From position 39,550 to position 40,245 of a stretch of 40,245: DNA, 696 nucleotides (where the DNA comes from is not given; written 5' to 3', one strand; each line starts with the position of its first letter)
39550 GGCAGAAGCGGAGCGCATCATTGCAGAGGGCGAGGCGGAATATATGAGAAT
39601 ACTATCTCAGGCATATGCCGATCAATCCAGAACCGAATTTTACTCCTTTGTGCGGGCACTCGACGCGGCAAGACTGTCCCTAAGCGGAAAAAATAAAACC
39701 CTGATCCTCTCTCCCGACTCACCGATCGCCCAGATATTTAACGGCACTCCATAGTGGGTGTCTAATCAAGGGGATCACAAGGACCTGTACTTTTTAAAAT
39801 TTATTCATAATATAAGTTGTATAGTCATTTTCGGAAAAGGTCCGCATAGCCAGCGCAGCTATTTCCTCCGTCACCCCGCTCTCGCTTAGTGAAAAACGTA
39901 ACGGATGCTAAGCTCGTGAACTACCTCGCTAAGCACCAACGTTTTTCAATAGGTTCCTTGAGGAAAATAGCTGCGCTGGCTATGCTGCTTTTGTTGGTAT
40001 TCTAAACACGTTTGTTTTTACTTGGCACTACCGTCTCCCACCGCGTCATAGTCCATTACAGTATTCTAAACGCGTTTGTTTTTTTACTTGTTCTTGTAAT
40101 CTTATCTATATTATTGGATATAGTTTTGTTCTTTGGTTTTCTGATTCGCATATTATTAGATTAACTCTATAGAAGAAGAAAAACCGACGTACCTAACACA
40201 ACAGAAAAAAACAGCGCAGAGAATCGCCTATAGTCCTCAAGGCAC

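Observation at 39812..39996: Repeat family with a conserved 92-nt core inside a 25-bp stem that covaries between copies: candidate novel structured RNA or operon 3'-end element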

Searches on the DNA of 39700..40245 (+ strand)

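Call 11: search_rna_families(source=window, start=39700, end=40245, threshold=evalue, max_evalue=10, show_alignments=2)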
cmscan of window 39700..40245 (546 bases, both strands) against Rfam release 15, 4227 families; matches with E-value up to 10: 2.
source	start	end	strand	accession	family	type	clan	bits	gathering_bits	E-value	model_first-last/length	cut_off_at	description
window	39883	39954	-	RF00832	mir-71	Gene; miRNA;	-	23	50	0.025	1-73/73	no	mir-71 microRNA precursor family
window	39954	40243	-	RF04150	MIR2655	Gene; miRNA;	-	16.9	122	3.3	1-267/267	no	MIR2655 microRNA precursor family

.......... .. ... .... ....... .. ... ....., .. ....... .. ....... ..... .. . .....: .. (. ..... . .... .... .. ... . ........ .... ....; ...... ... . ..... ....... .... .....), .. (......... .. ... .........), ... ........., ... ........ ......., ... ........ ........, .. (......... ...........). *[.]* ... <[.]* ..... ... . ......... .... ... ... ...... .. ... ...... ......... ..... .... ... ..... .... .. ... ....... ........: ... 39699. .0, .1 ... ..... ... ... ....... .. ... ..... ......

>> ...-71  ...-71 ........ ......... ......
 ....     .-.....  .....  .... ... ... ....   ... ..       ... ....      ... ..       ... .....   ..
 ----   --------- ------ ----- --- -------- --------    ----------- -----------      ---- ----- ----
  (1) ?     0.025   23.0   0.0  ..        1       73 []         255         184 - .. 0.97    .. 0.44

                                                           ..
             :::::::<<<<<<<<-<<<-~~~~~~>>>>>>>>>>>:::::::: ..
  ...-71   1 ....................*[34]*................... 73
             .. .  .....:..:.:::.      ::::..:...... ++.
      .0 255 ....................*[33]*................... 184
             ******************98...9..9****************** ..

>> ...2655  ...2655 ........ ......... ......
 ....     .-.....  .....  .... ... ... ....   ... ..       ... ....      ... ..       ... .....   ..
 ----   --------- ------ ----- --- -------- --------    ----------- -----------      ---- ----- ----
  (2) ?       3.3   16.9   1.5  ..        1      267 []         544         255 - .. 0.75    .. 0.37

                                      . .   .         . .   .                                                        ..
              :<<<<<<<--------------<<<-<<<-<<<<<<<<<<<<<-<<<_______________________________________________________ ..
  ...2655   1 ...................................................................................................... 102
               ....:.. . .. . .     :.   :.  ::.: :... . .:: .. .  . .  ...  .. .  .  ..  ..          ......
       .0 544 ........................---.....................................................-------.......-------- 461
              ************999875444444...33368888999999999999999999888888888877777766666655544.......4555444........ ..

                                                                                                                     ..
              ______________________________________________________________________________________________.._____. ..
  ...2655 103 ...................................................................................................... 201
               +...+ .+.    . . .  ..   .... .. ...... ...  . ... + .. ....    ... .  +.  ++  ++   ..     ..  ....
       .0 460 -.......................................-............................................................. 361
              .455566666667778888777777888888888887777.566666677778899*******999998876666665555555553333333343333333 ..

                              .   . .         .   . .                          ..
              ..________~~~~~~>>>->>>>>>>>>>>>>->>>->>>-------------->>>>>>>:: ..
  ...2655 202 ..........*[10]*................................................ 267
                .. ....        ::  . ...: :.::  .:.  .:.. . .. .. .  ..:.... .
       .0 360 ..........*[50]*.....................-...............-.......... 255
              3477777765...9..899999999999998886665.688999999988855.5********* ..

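Call 60: search_dna_similar(query=window:39812-40000:+, collection=plasmids, mode=distant, max_evalue=0.01)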
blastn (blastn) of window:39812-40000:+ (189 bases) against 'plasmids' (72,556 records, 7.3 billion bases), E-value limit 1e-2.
No match.
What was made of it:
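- On ssoA single-strand origin: There are no plasmid matches (call 60).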

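Call 61: search_dna_similar(query=window:39812-40000:+, collection=phages, mode=distant, max_evalue=0.01)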
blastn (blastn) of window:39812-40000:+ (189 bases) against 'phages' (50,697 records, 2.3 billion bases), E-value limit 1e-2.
No match.
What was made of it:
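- Closest known: ssoA-type single-strand origins of rolling-circle plasmids. Different: There are no plasmid or phage matches (calls 60, 61).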

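Call 63: build_rna_model(alignment_id=A1, structure=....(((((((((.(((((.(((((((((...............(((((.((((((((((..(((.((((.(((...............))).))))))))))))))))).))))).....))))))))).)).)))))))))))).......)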
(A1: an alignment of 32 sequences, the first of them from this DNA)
Model R1 built from alignment A1 (32 sequences, 153 columns); structure: as given.
model positions 147; base pairs 48; branch points 0; effective number of sequences 1.04; information 0.59 bits per position. Calibrated on 0.2 Mb of random sequence (short: E-values are rough).
structure used (alignment columns):
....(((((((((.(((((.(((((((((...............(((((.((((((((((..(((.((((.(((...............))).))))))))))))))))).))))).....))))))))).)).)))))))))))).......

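Call 64: search_with_rna_model(model_id=R1, sources=[window, L001, L002, L003, L004, L005, L006, L007, L008, L009, L010, L011, L012, L013, L014, L015, L016, L017, L018, L019, L020, L021, L022, L023, L024, L025, L026, L027, L028, L029, L030, L031, L032, L033, L034, L035, L036, L040, L041, L043, L045, L046, L047, L049, L052, L053, L055, L056], max_evalue=1, make_alignment=true)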
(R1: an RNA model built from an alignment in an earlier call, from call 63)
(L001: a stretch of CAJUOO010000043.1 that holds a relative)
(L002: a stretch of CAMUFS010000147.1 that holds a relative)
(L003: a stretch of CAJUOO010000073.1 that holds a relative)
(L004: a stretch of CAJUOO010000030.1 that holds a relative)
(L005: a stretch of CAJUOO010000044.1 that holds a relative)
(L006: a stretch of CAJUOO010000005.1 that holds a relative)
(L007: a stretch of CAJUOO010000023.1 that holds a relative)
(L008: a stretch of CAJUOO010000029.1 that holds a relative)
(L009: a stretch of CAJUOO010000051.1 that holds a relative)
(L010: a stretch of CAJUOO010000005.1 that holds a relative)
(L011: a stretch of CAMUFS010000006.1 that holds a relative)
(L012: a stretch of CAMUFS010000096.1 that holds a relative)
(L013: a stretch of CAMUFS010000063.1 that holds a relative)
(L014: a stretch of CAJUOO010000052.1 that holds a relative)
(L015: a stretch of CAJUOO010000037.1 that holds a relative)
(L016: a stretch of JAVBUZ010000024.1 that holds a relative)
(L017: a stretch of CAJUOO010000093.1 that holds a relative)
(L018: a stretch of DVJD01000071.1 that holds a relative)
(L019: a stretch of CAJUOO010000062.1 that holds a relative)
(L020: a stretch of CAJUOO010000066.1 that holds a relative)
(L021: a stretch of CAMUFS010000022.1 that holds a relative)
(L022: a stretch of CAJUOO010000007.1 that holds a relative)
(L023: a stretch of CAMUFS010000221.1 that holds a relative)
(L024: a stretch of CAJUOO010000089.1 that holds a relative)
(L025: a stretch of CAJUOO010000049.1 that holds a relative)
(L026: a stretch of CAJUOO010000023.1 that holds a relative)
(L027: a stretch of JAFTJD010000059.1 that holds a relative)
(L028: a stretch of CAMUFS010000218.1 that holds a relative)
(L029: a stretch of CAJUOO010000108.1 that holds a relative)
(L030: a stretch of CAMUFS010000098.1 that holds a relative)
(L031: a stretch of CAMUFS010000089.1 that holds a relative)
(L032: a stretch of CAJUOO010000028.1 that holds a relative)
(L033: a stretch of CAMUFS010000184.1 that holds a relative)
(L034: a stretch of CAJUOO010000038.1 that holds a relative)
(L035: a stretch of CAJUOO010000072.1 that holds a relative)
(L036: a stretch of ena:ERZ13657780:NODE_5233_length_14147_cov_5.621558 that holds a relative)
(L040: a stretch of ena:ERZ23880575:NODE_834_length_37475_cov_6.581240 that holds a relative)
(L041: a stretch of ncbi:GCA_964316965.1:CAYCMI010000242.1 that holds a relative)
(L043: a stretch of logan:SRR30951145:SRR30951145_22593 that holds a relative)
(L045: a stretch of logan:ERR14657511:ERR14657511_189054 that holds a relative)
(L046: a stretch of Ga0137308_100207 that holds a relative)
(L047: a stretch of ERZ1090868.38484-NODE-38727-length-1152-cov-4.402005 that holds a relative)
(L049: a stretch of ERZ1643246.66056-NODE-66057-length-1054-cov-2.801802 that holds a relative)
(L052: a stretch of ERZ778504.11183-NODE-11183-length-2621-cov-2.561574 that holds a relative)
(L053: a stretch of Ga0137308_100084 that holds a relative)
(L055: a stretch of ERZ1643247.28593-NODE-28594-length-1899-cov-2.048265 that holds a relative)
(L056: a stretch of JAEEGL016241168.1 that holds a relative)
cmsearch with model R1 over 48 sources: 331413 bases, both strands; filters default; matches with E-value up to 1: 108.
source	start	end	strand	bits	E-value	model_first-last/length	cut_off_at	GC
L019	1043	1189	-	175.2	1.3e-41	1-147/147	no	0.47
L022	6226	6372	+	174.9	1.5e-41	1-147/147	no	0.46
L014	7035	7180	-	173.2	4.3e-41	1-147/147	no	0.58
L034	6307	6453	+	171.8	9.6e-41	1-147/147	no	0.49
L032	3923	4068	-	171.5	1.1e-40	1-147/147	no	0.49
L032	3610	3755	+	170.8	1.8e-40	1-147/147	no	0.55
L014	6722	6867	+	170.7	1.9e-40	1-147/147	no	0.49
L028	5231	5377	+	169.9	2.9e-40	1-147/147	no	0.46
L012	3370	3516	-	169.5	3.7e-40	1-147/147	no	0.53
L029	4944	5089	+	169.1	4.5e-40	1-147/147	no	0.58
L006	3481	3626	-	169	4.9e-40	1-147/147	no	0.47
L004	2170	2316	-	168.3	7.6e-40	1-147/147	no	0.53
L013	790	936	+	168.2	7.9e-40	1-147/147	no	0.48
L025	609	756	+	168.2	8e-40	1-147/147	no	0.46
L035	6531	6678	+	168.2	8e-40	1-147/147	no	0.46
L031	187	333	-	167.6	1.1e-39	1-147/147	no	0.49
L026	64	209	-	167.3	1.3e-39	1-147/147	no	0.58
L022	6547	6693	-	167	1.6e-39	1-147/147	no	0.57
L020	4397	4543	+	166.5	2.1e-39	1-147/147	no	0.5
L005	5197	5342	-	165.9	3.1e-39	1-147/147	no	0.53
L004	1604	1749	+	165.8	3.3e-39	1-147/147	no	0.55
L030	1374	1520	+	164.5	6.8e-39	1-147/147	no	0.49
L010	7698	7843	-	164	9.1e-39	1-147/147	no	0.55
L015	43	189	-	163.6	1.2e-38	1-147/147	no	0.48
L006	3168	3313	+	161.3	4.6e-38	1-147/147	no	0.56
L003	226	371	-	160.6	6.7e-38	1-147/147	no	0.5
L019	731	876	+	157.5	4.1e-37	1-147/147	no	0.55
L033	5007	5155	-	157.4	4.2e-37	1-147/147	no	0.51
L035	38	182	-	152.9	6.1e-36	1-147/147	no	0.56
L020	4819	4966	-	152.7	6.8e-36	1-147/147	no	0.48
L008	1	134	-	150.5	2.4e-35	1-134/147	3'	0.49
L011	942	1085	+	149.1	5.7e-35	1-147/147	no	0.49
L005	1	134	-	146.6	2.4e-34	1-134/147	3'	0.49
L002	2729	2875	-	126.1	3.8e-29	1-147/147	no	0.49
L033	4628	4803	+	125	7.5e-29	1-147/147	no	0.49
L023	1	121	-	118.5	3.2e-27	1-121/147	3'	0.51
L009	117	229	+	114.2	4.2e-26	1-114/147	3'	0.58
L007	4191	4335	+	105.3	7.3e-24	1-147/147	no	0.53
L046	7894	8041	-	79.5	2.6e-17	1-147/147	no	0.42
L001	1844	1983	-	78.5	4.9e-17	1-147/147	no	0.56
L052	1280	1427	+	77.1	1.1e-16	1-147/147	no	0.42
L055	522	674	+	72.4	1.7e-15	1-147/147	no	0.51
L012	1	139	-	71.5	2.8e-15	1-109/147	3'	0.49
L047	191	346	+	71.3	3.1e-15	1-147/147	no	0.5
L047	407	565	-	70.7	4.7e-15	1-147/147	no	0.53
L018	3640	3799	+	68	2.2e-14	1-147/147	no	0.52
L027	6110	6323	+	65.6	9.2e-14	1-147/147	no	0.39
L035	7016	7099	-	65.3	1.1e-13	63-147/147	5'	0.51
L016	877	1022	-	63.1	4e-13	1-147/147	no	0.36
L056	4305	4445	-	60.6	1.7e-12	1-147/147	no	0.5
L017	698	771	+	58.9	4.5e-12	1-74/147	3'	0.51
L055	680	837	-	58.2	7e-12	1-147/147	no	0.52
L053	1072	1244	-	57.2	1.2e-11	1-147/147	no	0.4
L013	3328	3403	+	54.3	6.6e-11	1-76/147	3'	0.5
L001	1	71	-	52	2.6e-10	1-71/147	3'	0.48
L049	1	142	-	51.9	2.7e-10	1-135/147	3'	0.52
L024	1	71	-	51.8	2.9e-10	1-71/147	3'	0.49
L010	1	65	-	49.2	1.3e-09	1-65/147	3'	0.51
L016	617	766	+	47.6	3.3e-09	1-147/147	no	0.41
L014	7037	7182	+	44.7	1.9e-08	1-147/147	no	0.58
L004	1602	1747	-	44.6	2e-08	1-147/147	no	0.55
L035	40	184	+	43.6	3.5e-08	1-147/147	no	0.56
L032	3608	3753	-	42.7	6.1e-08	1-147/147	no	0.55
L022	6224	6370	-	42.2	7.8e-08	1-147/147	no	0.46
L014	6720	6865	-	41.7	1e-07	1-147/147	no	0.49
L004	2172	2318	+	41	1.6e-07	1-147/147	no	0.54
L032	3925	4070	+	40.7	1.9e-07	1-147/147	no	0.49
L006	3483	3628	+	40.6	2.1e-07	1-147/147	no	0.47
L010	7700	7845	+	39.9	3e-07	1-147/147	no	0.56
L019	1045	1191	+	39.8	3.2e-07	1-147/147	no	0.48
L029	4942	5087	-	39.6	3.6e-07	1-147/147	no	0.58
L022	6549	6695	+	39.5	3.7e-07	1-147/147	no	0.57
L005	5199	5344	+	39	5.3e-07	1-147/147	no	0.54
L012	3372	3518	+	38.6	6.6e-07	1-147/147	no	0.54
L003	1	57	+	38.5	6.9e-07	91-147/147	5'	0.54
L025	607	754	-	38.3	7.6e-07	1-147/147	no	0.46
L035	6529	6676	-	38.3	7.6e-07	1-147/147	no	0.46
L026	66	211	+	38.3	7.8e-07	1-147/147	no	0.59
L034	6608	6660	-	38.1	9e-07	95-147/147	5'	0.57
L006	3166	3311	-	37.5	1.2e-06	1-147/147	no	0.56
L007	4194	4345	-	37.2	1.5e-06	1-147/147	no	0.55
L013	788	934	-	37.2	1.5e-06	1-147/147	no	0.48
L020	4395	4541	-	36.3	2.5e-06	1-147/147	no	0.5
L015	45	191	+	35.7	3.5e-06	1-147/147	no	0.48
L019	729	874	-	35.6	3.7e-06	1-147/147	no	0.55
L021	1287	1347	+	35.3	4.6e-06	1-61/147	3'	0.48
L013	3158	3297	+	35.2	4.8e-06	1-147/147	no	0.39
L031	189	335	+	35.2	4.9e-06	1-147/147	no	0.48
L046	267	455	+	34.5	7e-06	1-147/147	no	0.43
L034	6305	6451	-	34.5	7e-06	1-147/147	no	0.49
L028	5229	5375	-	34.1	9.3e-06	1-147/147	no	0.46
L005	4982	5132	+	33.8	1.1e-05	1-147/147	no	0.44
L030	1372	1518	-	31.9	3.2e-05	1-147/147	no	0.49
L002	5638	5764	+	31.8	3.4e-05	1-147/147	no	0.42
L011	940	1083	-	31.7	3.6e-05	1-147/147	no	0.49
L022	1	76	+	30.7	6.7e-05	71-147/147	5'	0.45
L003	228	373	+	30.5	7.3e-05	1-147/147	no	0.5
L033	4626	4801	-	27.9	0.00034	1-147/147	no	0.49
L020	4821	4968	+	27.8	0.00036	1-147/147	no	0.47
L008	1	136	+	22.1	0.0099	12-147/147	5'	0.49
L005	1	136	+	20.8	0.021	12-147/147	5'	0.49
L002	2764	2832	+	20.6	0.024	44-112/147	no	0.46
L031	1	45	+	19.2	0.056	102-147/147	5'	0.4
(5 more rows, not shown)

Alignment A2: 108 matches aligned to the model, 307 columns, each read 5' to 3' on its own strand. Consensus structure (alignment columns), stored with it:
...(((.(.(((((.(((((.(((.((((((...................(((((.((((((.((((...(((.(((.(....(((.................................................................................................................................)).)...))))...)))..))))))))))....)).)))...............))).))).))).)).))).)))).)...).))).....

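Call 92: search_with_rna_model(model_id=R1, sources=[L057, L058, L059, L060, L061, L062, L063, L036, L037, L038, L039], max_evalue=1)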
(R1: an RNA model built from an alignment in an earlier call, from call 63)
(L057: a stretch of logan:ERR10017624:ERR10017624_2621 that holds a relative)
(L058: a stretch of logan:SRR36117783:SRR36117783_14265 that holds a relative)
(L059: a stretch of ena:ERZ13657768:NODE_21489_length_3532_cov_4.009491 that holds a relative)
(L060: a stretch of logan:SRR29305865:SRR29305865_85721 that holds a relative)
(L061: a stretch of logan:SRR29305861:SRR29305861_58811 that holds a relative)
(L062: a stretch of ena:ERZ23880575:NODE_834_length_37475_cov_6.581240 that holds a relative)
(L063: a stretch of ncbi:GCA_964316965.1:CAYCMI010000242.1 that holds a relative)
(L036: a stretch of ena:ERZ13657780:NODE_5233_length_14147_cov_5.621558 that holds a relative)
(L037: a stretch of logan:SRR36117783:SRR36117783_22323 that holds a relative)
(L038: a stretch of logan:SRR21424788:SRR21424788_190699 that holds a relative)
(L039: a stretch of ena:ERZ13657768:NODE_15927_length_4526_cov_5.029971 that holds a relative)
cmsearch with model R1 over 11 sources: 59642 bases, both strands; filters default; matches with E-value up to 1: 8.
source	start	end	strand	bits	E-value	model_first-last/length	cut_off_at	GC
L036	2017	2092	-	13.8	0.24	1-147/147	no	0.47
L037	1591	1666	-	13.8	0.24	1-147/147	no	0.47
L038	1279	1354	-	13.8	0.24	1-147/147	no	0.47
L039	2015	2090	-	13.8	0.24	1-147/147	no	0.47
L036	2002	2101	+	11.8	0.73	1-147/147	no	0.48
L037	1576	1675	+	11.8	0.73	1-147/147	no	0.48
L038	1264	1363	+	11.8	0.73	1-147/147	no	0.48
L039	2000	2099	+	11.8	0.73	1-147/147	no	0.48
